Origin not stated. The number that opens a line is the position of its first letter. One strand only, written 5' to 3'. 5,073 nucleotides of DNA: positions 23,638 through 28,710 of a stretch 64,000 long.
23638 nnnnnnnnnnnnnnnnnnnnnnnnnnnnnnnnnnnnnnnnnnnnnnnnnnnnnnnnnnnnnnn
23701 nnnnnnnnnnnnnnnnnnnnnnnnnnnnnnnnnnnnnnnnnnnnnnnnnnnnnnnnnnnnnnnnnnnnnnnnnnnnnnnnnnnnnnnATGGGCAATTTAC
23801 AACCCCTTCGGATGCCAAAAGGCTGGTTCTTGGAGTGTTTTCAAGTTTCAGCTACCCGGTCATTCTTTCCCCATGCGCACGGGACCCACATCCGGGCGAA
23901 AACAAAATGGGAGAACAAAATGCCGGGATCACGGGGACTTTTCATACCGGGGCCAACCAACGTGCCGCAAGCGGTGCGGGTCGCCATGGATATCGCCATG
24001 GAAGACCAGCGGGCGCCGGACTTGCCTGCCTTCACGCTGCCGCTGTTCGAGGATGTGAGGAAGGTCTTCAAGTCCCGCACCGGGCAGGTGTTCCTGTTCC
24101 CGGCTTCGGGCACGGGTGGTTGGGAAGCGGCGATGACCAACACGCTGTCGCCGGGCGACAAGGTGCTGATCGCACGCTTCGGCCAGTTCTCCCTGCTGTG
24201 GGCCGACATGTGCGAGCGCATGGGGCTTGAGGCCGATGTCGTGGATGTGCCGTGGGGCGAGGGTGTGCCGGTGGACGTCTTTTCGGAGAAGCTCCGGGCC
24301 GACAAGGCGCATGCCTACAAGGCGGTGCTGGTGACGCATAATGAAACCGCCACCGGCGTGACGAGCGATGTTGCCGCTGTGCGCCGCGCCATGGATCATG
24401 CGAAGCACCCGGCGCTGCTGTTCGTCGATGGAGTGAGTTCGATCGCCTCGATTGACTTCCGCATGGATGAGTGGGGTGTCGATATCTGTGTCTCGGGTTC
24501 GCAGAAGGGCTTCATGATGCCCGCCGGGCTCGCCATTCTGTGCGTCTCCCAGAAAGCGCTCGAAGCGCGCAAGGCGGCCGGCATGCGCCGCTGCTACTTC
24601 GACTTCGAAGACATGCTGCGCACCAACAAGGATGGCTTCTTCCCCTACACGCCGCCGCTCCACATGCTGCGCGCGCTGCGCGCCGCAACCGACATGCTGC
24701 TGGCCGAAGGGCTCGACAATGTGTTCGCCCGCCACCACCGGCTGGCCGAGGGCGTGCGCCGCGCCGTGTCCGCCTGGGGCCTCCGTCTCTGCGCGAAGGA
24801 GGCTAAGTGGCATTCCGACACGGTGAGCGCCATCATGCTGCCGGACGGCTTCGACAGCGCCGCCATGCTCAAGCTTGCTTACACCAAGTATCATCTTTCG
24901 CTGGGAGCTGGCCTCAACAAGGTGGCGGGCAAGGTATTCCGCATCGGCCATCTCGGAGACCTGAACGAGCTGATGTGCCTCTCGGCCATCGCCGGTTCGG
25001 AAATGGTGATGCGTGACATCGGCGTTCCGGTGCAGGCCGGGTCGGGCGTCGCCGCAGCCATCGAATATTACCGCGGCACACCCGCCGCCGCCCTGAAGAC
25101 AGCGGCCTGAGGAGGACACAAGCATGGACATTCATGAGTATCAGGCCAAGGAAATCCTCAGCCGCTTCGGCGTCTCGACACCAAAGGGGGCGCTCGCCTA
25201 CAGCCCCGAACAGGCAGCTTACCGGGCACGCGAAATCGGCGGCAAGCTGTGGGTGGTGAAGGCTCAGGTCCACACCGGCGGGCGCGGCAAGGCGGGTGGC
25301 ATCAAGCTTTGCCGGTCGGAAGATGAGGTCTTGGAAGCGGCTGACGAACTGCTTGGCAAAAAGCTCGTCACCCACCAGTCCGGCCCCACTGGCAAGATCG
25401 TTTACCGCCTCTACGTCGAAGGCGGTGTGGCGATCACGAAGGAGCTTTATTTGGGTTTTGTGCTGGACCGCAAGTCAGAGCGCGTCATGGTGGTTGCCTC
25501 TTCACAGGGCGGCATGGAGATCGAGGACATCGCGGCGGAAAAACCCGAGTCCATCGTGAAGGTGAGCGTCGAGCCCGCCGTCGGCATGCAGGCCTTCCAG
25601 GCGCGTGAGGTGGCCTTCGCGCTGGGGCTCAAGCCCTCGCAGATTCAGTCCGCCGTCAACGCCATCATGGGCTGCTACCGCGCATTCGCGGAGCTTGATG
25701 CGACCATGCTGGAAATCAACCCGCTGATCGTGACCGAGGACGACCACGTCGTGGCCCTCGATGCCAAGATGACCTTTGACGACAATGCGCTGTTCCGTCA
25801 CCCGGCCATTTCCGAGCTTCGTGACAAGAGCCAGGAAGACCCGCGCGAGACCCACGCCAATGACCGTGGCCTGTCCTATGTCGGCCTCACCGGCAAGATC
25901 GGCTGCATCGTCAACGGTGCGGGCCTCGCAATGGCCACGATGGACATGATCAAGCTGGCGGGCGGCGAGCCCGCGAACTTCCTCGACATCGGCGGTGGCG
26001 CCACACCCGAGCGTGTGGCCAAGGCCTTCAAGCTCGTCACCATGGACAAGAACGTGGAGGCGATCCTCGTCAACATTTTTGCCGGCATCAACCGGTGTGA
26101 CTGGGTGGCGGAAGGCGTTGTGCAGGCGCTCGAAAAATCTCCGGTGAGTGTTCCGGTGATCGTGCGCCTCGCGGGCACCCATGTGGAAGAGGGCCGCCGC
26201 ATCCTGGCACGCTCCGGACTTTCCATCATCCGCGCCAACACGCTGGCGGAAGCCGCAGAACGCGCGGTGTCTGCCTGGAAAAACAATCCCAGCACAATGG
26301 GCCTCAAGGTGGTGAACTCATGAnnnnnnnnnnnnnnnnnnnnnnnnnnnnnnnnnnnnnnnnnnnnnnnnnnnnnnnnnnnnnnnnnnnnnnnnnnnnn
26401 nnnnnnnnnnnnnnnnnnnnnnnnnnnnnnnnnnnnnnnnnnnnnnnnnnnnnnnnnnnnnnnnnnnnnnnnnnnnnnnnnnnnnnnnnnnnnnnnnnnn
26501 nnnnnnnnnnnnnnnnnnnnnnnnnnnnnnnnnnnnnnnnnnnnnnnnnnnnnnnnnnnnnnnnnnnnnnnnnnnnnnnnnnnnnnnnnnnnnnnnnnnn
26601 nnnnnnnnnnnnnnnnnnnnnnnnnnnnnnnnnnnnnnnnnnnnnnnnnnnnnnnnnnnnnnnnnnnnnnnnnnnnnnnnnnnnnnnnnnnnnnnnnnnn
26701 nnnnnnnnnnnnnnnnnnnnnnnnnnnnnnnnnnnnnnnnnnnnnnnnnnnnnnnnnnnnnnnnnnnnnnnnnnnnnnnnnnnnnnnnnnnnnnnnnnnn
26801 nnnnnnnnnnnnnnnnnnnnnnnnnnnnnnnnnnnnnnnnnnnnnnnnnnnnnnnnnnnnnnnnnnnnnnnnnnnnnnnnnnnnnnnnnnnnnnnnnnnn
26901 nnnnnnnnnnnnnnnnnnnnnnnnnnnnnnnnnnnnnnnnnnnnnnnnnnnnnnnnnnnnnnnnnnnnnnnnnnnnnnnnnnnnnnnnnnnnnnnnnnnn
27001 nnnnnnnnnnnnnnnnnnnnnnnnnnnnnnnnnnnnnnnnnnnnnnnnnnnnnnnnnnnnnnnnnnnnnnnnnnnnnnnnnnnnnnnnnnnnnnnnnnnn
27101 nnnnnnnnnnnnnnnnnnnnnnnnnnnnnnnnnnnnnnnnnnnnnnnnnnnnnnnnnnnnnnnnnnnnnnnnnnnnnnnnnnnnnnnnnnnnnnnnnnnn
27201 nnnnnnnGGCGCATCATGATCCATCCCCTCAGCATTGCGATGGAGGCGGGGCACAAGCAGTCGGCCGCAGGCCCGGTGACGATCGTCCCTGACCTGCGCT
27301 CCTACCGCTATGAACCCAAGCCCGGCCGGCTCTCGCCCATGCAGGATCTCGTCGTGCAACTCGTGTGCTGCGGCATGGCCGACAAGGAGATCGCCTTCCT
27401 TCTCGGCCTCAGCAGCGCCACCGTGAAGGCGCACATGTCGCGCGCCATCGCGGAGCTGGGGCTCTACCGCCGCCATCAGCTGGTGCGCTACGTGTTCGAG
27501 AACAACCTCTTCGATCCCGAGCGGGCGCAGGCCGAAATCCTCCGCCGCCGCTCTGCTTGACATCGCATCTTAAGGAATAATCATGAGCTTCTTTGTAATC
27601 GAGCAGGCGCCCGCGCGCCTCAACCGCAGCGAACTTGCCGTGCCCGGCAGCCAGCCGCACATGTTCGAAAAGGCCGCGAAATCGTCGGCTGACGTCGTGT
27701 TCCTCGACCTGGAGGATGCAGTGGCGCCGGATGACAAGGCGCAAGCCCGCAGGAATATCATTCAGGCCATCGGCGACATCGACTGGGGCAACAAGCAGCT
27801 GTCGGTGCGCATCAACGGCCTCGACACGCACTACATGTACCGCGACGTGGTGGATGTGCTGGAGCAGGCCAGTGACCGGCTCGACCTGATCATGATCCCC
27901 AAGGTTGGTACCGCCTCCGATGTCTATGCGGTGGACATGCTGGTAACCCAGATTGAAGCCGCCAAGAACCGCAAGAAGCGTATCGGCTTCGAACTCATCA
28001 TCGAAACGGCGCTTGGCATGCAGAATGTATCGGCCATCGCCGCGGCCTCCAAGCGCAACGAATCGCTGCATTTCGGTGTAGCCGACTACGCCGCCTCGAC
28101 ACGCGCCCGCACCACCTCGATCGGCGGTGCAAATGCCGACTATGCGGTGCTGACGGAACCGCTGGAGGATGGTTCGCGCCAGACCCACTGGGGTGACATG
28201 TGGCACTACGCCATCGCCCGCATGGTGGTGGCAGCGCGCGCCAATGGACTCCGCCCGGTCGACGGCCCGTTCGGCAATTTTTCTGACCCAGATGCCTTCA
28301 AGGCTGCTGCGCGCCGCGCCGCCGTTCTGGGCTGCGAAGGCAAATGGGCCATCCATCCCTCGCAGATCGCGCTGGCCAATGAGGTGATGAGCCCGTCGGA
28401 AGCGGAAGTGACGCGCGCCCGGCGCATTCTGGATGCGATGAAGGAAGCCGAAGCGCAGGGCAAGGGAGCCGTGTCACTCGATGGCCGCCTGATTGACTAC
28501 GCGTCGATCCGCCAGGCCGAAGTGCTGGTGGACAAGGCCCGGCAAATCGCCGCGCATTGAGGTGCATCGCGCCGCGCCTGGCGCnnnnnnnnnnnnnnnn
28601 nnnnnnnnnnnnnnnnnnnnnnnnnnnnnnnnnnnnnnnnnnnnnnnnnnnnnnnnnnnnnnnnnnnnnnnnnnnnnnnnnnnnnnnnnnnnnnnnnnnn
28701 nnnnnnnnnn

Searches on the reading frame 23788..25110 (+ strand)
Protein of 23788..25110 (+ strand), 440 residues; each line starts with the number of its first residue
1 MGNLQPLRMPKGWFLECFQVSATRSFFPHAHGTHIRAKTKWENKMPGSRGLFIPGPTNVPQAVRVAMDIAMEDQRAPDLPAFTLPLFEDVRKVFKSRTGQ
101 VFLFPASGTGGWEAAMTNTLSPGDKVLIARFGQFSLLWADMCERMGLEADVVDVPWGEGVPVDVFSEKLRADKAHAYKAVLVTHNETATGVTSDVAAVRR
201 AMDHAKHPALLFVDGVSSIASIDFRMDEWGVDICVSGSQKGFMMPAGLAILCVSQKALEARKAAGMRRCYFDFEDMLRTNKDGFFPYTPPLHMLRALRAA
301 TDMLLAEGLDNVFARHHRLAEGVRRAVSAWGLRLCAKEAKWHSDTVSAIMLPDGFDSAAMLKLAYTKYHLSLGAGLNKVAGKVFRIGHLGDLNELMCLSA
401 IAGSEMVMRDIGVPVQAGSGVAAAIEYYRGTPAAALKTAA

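Call 68: search_protein_families(library=pfam, proteins=[window:23788-25110:+], max_evalue=0.00001)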
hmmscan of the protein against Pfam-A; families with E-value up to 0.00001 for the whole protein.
window:23788-25110:+ (440 aa): 1 family
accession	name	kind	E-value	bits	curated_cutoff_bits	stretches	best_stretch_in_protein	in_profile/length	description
PF00266.25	Aminotran_5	-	5.5e-23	82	21.5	1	88-343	50-308/371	Aminotransferase class-V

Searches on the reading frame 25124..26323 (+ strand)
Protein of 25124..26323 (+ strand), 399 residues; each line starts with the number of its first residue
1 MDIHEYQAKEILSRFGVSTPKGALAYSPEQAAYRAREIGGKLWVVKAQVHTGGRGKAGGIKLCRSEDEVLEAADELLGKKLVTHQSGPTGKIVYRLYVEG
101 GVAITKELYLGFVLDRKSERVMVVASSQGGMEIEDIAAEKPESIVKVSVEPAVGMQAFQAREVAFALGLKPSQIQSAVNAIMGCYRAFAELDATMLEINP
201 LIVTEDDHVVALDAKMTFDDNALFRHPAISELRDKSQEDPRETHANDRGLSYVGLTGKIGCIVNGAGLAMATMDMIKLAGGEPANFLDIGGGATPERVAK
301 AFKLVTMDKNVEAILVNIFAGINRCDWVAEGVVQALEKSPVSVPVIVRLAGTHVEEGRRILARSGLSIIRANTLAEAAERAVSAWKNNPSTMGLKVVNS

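Call 68: search_protein_families(library=pfam, proteins=[window:25124-26323:+], max_evalue=0.00001)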
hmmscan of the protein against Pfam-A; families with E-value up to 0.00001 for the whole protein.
window:25124-26323:+ (399 aa): 4 families
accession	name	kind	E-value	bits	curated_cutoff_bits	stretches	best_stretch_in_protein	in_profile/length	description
PF08442.15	ATP-grasp_2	-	2.1e-75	253.2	29.5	1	3-202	2-201/202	ATP-grasp domain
PF00549.24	Ligase_CoA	-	1.8e-34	119.1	24.5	1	262-382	1-128/128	CoA-ligase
PF24948.1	Citrate_synth_N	-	3.2e-16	59.8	83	1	40-225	51-227/232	ATP-citrate synthase ATP-grasp domain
PF13549.11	ATP-grasp_5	-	3e-11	43.5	27.6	1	4-217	11-220/221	ATP-grasp domain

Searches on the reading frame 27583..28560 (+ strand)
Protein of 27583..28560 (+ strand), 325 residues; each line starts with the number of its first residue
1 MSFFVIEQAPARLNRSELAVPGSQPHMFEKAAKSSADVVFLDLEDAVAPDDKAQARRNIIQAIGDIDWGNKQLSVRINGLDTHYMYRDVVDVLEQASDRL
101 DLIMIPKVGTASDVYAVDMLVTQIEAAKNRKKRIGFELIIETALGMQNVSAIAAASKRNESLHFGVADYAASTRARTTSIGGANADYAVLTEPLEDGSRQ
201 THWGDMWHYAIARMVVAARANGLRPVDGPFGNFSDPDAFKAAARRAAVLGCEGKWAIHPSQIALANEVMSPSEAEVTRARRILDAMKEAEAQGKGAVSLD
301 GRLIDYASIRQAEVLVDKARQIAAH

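Call 68: search_protein_families(library=pfam, proteins=[window:27583-28560:+], max_evalue=0.00001)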
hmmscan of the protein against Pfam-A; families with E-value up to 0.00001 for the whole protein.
window:27583-28560:+ (325 aa): 3 families
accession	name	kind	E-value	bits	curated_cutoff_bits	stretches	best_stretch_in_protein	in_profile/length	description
PF03328.21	HpcH_HpaI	-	1.1e-36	126.7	25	1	16-259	2-221/221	HpcH/HpaI aldolase/citrate lyase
PF15617.12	C-C_Bond_Lyase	-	2.5e-10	40.5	28.4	0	249-291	248-290/320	C-C_Bond_Lyase of the TIM-Barrel fold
PF22484.2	DUF6986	-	2.9e-07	30.1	27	1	102-177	166-251/408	Domain of unknown function (DUF6986)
